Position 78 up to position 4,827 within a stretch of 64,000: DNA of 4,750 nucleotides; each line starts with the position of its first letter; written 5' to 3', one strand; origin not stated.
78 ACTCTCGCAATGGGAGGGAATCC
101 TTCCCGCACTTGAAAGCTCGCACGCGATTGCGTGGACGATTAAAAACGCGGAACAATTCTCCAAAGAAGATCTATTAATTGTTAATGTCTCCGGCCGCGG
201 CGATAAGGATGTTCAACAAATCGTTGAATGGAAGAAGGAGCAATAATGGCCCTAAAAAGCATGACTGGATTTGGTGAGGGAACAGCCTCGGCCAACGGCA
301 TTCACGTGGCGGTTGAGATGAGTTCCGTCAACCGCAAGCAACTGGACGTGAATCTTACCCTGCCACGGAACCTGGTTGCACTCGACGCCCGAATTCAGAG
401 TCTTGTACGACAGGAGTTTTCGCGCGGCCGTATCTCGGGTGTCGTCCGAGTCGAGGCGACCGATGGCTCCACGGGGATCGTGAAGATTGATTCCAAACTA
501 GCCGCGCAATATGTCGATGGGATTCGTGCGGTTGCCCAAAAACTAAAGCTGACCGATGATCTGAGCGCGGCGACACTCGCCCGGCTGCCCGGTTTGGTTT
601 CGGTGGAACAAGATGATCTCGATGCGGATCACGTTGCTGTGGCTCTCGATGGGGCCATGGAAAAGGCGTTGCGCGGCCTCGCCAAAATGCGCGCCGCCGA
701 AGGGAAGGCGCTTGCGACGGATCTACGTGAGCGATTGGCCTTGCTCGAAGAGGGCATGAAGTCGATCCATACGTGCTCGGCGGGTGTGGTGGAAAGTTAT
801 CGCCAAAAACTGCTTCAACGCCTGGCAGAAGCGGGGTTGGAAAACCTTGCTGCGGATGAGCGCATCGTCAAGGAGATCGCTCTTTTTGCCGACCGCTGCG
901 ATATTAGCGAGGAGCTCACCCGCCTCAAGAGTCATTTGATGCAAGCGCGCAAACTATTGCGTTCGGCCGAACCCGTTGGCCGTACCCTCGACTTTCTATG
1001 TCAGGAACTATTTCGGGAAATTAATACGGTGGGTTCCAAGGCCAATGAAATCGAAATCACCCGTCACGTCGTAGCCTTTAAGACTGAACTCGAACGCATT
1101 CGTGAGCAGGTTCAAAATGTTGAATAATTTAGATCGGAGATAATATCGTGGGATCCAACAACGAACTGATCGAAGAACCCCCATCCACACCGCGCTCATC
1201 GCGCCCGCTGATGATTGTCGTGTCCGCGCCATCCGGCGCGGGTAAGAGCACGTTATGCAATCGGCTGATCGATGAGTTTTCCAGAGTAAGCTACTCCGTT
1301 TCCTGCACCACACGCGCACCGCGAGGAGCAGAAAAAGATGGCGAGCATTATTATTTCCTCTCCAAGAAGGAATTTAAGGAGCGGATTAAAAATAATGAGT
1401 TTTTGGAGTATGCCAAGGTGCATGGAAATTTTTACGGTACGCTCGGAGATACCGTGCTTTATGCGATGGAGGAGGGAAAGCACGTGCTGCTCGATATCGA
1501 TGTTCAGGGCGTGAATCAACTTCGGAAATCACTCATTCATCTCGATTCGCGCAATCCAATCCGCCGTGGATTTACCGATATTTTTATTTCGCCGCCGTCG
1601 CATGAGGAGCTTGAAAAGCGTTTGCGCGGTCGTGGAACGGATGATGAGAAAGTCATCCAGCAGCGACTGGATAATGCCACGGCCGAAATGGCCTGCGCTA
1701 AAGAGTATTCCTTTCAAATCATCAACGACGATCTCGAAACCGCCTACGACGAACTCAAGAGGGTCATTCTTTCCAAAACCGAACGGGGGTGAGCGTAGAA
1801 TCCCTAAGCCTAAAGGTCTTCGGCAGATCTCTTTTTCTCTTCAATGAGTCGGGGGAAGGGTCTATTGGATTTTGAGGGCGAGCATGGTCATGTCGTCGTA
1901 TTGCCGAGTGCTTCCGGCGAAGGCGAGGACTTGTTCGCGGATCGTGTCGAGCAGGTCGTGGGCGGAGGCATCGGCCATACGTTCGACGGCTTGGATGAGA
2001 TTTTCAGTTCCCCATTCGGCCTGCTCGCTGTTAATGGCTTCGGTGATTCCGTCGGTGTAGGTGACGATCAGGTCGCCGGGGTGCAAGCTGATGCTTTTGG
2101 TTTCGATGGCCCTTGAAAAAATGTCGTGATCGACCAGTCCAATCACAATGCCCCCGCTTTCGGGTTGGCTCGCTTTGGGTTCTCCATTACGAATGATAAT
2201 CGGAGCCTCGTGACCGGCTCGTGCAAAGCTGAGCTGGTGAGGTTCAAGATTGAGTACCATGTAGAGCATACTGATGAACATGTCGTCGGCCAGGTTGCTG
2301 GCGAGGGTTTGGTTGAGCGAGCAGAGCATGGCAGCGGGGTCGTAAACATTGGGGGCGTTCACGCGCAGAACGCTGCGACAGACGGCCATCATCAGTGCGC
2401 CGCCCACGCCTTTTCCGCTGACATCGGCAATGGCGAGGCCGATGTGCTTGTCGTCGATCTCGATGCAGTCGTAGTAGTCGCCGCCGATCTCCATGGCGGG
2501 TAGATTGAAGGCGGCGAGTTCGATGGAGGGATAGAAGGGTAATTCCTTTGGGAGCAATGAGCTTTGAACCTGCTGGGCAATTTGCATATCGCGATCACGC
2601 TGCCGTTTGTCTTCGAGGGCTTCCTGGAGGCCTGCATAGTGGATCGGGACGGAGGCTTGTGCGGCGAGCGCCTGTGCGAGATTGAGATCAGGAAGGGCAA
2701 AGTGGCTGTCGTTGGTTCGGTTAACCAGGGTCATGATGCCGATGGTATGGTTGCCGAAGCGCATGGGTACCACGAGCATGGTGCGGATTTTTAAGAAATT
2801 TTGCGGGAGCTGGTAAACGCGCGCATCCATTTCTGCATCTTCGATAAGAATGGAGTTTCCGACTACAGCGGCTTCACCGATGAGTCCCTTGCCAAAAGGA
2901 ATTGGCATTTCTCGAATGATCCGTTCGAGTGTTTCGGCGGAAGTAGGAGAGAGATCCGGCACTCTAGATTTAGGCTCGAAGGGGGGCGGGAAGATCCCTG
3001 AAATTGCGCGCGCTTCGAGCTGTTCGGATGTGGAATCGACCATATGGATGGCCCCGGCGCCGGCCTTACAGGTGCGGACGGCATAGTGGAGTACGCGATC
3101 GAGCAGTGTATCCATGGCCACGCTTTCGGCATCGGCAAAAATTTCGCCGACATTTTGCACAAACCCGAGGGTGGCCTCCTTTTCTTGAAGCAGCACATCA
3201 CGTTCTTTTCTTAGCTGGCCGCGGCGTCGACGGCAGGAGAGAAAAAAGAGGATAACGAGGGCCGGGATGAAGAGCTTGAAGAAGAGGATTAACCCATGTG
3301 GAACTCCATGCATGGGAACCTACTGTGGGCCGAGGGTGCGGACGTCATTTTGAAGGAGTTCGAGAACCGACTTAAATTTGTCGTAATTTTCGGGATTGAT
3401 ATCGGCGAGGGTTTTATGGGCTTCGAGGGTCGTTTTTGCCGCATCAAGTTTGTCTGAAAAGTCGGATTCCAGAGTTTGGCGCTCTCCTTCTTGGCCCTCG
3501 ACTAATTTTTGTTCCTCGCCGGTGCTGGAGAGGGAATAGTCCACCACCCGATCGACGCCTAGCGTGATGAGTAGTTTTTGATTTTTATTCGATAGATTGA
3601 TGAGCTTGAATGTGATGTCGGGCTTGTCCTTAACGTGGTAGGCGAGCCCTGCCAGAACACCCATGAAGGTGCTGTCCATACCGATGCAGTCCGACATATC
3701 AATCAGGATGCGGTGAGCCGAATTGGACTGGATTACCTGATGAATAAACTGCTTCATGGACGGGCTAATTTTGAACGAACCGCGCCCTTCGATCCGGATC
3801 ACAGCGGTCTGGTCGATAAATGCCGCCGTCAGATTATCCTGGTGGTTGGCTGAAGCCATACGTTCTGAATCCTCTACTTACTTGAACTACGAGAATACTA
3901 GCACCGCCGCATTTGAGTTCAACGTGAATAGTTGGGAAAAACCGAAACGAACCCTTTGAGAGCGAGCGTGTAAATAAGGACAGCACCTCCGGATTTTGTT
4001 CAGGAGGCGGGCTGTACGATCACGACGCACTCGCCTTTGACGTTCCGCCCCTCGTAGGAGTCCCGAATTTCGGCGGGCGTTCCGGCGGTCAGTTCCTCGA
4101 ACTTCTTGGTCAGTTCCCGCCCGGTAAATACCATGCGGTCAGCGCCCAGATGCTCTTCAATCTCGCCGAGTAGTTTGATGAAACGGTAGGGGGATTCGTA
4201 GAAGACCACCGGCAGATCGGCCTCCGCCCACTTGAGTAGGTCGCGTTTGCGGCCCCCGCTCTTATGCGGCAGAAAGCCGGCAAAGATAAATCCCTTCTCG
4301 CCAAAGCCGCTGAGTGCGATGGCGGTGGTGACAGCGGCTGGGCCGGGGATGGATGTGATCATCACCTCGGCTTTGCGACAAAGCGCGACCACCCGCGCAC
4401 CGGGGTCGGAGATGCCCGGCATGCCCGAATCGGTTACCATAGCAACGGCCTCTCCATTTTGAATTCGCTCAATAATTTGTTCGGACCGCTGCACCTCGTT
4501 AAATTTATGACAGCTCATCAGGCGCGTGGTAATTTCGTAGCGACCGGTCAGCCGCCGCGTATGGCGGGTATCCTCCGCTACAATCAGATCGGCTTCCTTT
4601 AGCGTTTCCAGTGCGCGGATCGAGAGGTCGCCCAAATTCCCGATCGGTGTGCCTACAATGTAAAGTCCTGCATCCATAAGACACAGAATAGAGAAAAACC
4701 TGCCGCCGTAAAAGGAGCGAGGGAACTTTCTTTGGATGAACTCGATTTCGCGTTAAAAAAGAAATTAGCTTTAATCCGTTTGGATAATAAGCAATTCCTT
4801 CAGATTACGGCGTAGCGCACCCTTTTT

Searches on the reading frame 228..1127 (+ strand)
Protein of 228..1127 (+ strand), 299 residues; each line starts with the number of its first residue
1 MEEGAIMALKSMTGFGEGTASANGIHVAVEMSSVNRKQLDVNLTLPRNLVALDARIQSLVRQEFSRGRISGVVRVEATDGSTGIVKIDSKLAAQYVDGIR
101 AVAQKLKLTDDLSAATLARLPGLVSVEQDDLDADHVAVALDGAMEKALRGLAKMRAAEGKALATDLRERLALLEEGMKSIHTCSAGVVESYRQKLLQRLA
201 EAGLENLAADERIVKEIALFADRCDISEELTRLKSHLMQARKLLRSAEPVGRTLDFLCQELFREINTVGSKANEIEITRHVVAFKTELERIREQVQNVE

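Call 9: search_protein_families(library=ncbifam, proteins=[window:228-1127:+], max_evalue=0.00001)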
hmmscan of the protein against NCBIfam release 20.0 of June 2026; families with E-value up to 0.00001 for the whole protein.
window:228-1127:+ (299 aa): 1 family
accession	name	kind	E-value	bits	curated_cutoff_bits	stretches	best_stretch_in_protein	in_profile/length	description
TIGR00255.1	TIGR00255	hypoth_equivalog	1.5e-74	251.3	167.5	1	9-299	2-291/291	YicC/YloC family endoribonuclease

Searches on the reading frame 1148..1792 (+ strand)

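Call 9: search_protein_families(library=ncbifam, proteins=[window:1148-1792:+], max_evalue=0.00001)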
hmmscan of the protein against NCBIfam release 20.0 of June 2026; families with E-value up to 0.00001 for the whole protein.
window:1148-1792:+ (214 aa): 5 families
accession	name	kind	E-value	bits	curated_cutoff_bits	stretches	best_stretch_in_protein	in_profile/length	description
TIGR03263.1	guanyl_kin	equivalog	2e-68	229.6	160.45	1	21-208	2-179/180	guanylate kinase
NF011324.0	PRK14737.1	equivalog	2e-53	180.9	318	1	20-211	5-186/187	guanylate kinase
NF011325.0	PRK14738.1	equivalog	2.1e-42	144.7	263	1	16-210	9-195/206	guanylate kinase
TIGR02322.1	phosphon_PhnN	equivalog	1.2e-12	47.9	156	1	22-207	3-176/179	phosphonate metabolism protein/1,5-bisphosphokinase (PRPP-forming) PhnN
NF007485.0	PRK10078.1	equivalog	1.4e-08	34.7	153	1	23-208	5-175/186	ribose 1,5-bisphosphokinase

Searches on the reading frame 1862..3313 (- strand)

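Call 9: search_protein_families(library=ncbifam, proteins=[window:1862-3313:-], max_evalue=0.00001)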
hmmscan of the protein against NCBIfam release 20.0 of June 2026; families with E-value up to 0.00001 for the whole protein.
window:1862-3313:- (483 aa): 3 families
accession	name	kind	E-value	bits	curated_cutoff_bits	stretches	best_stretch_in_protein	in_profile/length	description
NF045505.1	RR_RssB_Pseudo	equivalog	1.9e-11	43.7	700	1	240-480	153-389/394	two-component system response regulator RssB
NF038263.1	prot_phos_SiaA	equivalog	4e-09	35.6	700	1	236-482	408-657/658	biofilm regulation protein phosphatase SiaA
TIGR02865.1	spore_II_E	equivalog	1.6e-08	33.1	490.8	1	274-482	564-763/764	stage II sporulation protein E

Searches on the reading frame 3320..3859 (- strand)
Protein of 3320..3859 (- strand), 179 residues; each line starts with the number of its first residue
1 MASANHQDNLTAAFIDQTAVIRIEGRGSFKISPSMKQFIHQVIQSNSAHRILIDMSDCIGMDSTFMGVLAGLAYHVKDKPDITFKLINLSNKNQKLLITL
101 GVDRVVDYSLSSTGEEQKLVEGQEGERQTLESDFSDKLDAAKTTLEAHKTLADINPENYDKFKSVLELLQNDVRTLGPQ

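Call 9: search_protein_families(library=ncbifam, proteins=[window:3320-3859:-], max_evalue=0.00001)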
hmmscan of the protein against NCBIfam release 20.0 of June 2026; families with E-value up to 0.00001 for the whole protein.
window:3320-3859:- (179 aa): 3 families
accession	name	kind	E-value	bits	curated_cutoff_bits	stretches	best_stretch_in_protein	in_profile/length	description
NF045506.1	antisigant_RssC_Pseudo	equivalog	4.1e-10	39.6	250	1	20-169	16-157/159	anti-sigma factor antagonist RssC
TIGR02886.1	spore_II_AA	equivalog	1.3e-06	28.4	114.75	1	14-108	5-98/106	anti-sigma F factor antagonist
TIGR00377.1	ant_ant_sig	superfamily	2.7e-06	27.2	53.45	1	15-107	10-101/108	anti-sigma factor antagonist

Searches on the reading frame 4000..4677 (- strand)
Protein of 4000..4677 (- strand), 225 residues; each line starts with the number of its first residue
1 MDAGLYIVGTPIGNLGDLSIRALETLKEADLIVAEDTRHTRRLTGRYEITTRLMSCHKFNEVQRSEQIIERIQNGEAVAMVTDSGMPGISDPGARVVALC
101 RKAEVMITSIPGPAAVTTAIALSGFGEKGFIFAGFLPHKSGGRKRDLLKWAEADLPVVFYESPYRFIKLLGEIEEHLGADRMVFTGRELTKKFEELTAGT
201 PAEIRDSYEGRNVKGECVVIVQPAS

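Call 9: search_protein_families(library=ncbifam, proteins=[window:4000-4677:-], max_evalue=0.00001)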
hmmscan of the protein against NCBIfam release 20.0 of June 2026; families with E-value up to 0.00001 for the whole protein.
window:4000-4677:- (225 aa): 5 families
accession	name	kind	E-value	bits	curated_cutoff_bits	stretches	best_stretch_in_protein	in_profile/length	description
TIGR00096.1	TIGR00096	equivalog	1.4e-63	214.9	167.9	1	5-222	2-220/275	16S rRNA (cytidine(1402)-2'-O)-methyltransferase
NF011570.0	PRK14994.1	equivalog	4.8e-56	190.1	502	1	3-222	12-233/287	16S rRNA (cytidine(1402)-2'-O)-methyltransferase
TIGR01466.1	cobJ_cbiH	equivalog_domain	1.1e-08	35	246.35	1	5-124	1-119/239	precorrin-3B C(17)-methyltransferase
NF004423.0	PRK05765.1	equivalog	2.8e-06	27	332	1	3-122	3-121/247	precorrin-3B C(17)-methyltransferase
NF012022.0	PRK15478.1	equivalog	7.4e-06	25.6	425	1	5-124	2-120/241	precorrin-3B C(17)-methyltransferase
